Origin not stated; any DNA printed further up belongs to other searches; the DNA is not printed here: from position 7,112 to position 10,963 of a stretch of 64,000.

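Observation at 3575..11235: Candidate previously undescribed defence module: PLD-nuclease/SNF2 helicase + Type IIG/PglX-like N6A methyltransferase + TIR-domain protein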

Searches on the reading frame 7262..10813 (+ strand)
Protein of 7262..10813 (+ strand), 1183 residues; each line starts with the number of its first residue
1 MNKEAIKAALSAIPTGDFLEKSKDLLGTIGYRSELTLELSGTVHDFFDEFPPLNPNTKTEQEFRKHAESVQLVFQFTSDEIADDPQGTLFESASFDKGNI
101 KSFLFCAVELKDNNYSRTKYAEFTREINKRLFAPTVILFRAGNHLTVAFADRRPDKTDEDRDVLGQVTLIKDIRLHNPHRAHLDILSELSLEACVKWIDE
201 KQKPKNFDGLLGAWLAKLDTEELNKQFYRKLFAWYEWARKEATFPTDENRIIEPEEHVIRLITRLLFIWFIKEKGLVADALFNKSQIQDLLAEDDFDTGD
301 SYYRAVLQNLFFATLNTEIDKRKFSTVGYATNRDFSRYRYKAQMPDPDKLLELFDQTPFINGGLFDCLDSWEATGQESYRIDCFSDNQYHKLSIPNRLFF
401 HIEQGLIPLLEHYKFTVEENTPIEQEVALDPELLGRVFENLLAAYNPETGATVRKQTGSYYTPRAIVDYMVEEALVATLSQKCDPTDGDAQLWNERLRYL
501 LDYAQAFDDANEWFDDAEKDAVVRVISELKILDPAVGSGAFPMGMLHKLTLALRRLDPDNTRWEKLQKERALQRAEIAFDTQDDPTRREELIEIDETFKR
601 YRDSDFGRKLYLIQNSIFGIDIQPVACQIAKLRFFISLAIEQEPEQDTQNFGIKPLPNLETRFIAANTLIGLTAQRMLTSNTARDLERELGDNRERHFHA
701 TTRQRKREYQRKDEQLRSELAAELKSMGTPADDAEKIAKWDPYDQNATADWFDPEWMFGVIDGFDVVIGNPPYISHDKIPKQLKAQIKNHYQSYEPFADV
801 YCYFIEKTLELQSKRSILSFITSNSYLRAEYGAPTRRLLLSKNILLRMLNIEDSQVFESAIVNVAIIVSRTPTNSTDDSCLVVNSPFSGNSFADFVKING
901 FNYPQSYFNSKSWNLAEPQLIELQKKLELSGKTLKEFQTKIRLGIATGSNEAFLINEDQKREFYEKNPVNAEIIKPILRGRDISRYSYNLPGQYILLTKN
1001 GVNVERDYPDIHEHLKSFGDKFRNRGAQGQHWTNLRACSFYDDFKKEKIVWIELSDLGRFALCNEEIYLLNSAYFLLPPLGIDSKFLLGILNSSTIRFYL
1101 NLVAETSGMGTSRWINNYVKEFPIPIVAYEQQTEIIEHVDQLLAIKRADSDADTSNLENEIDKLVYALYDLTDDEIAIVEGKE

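Call 3: search_protein_families(library=pfam, proteins=[window:7262-10813:+], max_evalue=0.01)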
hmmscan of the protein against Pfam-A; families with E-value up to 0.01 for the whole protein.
window:7262-10813:+ (1183 aa): 5 families
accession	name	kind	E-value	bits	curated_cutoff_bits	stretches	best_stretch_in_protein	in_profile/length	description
PF07669.17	Eco57I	-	9.9e-35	120.6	25.3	1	615-857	1-171/171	Eco57I restriction-modification methylase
PF12950.13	TaqI_C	-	1.2e-17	64.6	26.5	1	975-1124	1-118/118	TaqI-like C-terminal specificity domain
PF02384.22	N6_Mtase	-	6.1e-09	36.1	20.4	1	431-499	3-67/311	N-6 DNA Methylase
PF20473.4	MmeI_Mtase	-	6.5e-07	29.2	27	1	522-830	14-206/259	MmeI, DNA-methyltransferase domain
PF01420.25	Methylase_S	-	0.00099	19.8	22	1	1043-1144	56-154/168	Type I restriction modification DNA specificity domain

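Call 4: search_protein_families(library=padloc, proteins=[window:7262-10813:+], max_evalue=0.01)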
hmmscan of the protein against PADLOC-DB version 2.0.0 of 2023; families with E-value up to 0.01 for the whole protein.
window:7262-10813:+ (1183 aa): 71 families (the best 25 are shown)
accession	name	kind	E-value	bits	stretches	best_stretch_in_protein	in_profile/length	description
PDLC03601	REase_MTase_IIG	-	1.3e-107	359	3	687-1175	599-1101/1110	Type IIG restriction enzyme-methyltransferase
PDLC03612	REase_MTase_IIG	-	4.9e-106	354.2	2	760-1182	803-1246/1247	Type IIG restriction enzyme-methyltransferase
PDLC03596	REase_MTase_IIG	-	2.4e-98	328.5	2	608-1182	583-1145/1148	Type IIG restriction enzyme-methyltransferase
PDLC03609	REase_MTase_IIG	-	8.9e-67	223.7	2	762-1139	556-943/1066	Type IIG restriction enzyme-methyltransferase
PDLC03335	MTase_II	-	2.2e-31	107.2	1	737-1136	176-582/607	Type II methyltransferase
PDLC03604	REase_MTase_IIG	-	3.8e-31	106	2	749-1177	517-1002/1011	Type IIG restriction enzyme-methyltransferase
PDLC03348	MTase_II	-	2.4e-30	103.7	2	764-997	347-565/727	Type II methyltransferase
PDLC03313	MTase_II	-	6.7e-30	102.1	1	717-1181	106-561/563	Type II methyltransferase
PDLC03226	MTase_II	-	2.5e-26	90.5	2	912-1171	305-574/579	Type II methyltransferase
PDLC03628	REase_MTase_IIG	-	1.9e-25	87.2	2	521-685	487-643/1100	Type IIG restriction enzyme-methyltransferase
PDLC03248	MTase_II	-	7.4e-22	75.8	1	763-1138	85-486/521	Type II methyltransferase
PDLC02521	PglX|PglXI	-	8.3e-22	75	2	762-1154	480-858/1174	PglX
PDLC03250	MTase_II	-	2e-21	74.4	1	763-1180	340-769/775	Type II methyltransferase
PDLC02643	DrmMI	-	2.1e-20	70.2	2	754-1130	860-1209/1347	DrmMI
PDLC03235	MTase_II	-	1.1e-19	68.8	1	762-896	245-377/648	Type II methyltransferase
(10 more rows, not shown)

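Call 27: search_protein_families(library=ncbifam, proteins=[window:7262-10813:+], max_evalue=0.01)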
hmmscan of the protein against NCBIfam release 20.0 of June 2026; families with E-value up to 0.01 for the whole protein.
window:7262-10813:+ (1183 aa): 7 families
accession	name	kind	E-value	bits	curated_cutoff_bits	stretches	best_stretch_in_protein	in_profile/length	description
NF033452.1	BREX_1_MTaseX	exception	9.2e-29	99.9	500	2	612-1158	353-892/1210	BREX-1 system adenine-specific DNA-methyltransferase PglX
NF033451.1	BREX_2_MTaseX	equivalog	8.3e-19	66.8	400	3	894-1112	515-741/1185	BREX-2 system adenine-specific DNA-methyltransferase PglX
NF033455.1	BREX_6_MTaseX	exception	1e-10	39.9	900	1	763-869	554-658/1319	BREX-6 system adenine-specific DNA-methyltransferase PglX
TIGR02987.1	met_A_Alw26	exception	2.7e-06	26.4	353.5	0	1080-1175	413-497/523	Alw26I/Eco31I/Esp3I family type II restriction adenine-specific DNA-methyltransferase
NF047738.1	antiphage_MADS2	equivalog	0.00016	20.1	720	0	443-510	296-363/654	methylation-associated defense system DNA methyltransferase MAD2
NF033454.1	BREX_5_MTaseX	exception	0.00053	17.6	900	1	763-875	502-611/1404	BREX-5 system adenine-specific DNA-methyltransferase PglX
TIGR03534.1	RF_mod_PrmC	equivalog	0.0068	15.9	199.1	0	748-783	144-176/253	peptide chain release factor N(5)-glutamine methyltransferase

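Call 28: search_solved_structures(query=window:7262-10813:+, max_evalue=0.01, show_alignments=2)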
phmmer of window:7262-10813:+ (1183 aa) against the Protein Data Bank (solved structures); distinct sequences matched with E-value up to 0.01: 3.
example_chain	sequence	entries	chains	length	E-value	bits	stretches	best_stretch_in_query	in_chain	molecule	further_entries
7qw5_A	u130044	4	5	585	4.9e-17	64.2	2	761-863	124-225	Modification methylase BseCI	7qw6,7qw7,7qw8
7lni_A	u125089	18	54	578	2.6e-16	61.8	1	763-1148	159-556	Site-specific DNA-methyltransferase (adenine-specific)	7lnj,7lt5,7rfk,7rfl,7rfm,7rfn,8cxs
8cxz_A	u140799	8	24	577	2.9e-16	61.7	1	763-1148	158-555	Site-specific DNA-methyltransferase (adenine-specific)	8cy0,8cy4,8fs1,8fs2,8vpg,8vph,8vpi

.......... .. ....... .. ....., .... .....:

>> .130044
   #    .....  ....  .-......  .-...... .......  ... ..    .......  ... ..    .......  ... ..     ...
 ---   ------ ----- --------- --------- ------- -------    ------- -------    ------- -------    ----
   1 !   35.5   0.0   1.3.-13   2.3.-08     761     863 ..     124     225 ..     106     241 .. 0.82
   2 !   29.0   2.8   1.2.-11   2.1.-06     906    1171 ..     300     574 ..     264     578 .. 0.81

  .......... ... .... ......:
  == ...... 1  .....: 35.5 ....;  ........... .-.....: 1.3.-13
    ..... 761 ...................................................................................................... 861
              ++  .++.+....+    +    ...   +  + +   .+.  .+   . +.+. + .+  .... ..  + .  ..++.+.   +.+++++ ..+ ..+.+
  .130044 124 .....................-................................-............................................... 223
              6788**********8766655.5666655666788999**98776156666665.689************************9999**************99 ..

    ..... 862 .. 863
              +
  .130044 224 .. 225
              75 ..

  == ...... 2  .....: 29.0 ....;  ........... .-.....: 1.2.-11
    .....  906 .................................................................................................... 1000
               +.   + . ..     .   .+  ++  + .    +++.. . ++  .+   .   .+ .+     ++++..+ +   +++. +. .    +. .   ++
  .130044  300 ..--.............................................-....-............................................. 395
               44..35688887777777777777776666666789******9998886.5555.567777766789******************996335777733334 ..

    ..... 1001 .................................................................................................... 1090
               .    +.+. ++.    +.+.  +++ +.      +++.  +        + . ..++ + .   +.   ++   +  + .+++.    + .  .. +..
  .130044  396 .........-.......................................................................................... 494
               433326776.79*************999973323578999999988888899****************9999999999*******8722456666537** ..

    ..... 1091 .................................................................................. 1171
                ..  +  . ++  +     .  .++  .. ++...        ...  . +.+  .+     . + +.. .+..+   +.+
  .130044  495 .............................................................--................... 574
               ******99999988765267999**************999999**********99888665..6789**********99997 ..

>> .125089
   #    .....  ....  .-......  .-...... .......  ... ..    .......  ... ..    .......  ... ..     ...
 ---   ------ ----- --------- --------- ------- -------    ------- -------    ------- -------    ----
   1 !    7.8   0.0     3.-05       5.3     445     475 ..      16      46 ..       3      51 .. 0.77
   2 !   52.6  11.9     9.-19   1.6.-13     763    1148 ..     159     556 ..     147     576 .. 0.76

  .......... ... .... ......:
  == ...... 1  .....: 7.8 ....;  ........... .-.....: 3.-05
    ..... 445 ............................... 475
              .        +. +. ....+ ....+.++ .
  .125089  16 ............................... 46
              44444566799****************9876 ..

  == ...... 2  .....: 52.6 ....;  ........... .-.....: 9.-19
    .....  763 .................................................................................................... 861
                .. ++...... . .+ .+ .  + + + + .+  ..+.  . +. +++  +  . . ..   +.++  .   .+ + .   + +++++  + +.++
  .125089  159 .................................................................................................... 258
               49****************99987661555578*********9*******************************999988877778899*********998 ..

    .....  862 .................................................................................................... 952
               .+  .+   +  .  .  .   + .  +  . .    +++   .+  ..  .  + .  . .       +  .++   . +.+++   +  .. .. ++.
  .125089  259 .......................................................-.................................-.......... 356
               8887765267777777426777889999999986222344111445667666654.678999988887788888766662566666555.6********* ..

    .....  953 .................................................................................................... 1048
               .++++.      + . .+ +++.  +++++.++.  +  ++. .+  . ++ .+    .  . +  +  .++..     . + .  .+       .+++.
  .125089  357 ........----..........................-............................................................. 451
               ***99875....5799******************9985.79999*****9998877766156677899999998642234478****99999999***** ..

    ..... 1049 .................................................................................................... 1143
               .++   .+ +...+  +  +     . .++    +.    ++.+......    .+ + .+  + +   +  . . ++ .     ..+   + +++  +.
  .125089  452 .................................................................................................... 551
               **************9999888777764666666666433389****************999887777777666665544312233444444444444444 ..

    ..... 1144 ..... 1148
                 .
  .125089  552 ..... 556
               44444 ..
